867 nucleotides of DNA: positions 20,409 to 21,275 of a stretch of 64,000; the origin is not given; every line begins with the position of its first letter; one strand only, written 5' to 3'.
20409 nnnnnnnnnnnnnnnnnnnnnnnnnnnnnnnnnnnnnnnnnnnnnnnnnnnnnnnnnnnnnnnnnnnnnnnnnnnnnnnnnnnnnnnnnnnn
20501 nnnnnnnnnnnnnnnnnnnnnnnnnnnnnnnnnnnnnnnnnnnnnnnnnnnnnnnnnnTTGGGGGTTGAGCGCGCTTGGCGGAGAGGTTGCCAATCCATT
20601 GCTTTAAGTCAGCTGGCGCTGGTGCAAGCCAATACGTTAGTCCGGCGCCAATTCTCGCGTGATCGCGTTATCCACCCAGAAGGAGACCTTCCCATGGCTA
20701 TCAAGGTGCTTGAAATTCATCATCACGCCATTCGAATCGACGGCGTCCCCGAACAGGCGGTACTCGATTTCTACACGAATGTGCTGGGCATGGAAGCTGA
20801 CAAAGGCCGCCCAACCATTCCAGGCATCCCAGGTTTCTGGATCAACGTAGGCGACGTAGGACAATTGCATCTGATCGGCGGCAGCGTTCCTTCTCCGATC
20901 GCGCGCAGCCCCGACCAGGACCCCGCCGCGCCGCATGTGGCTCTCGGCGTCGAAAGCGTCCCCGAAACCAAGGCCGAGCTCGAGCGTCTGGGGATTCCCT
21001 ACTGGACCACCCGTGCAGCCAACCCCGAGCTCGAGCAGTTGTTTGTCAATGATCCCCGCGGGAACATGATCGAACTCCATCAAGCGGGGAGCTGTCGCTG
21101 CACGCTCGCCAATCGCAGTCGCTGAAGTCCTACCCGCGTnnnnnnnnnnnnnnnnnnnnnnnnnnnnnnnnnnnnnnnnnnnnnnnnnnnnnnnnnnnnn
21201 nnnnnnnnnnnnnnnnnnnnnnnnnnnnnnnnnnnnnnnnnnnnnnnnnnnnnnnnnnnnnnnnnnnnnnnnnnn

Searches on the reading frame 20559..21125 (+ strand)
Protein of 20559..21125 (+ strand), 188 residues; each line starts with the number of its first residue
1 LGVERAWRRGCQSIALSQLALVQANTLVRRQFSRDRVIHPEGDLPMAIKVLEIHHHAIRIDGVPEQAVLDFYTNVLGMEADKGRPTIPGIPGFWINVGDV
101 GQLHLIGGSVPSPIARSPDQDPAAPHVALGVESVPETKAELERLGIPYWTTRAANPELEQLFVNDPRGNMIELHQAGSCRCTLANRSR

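Call 20: search_protein_families(library=pfam, proteins=[window:20559-21125:+], max_evalue=0.0001)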
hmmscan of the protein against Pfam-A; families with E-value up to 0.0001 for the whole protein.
window:20559-21125:+ (188 aa): 1 family
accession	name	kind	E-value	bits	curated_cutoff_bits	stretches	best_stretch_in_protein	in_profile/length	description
PF00903.31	Glyoxalase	-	2.6e-06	28.3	20.6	1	66-173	13-121/121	Glyoxalase/Bleomycin resistance protein/Dioxygenase superfamily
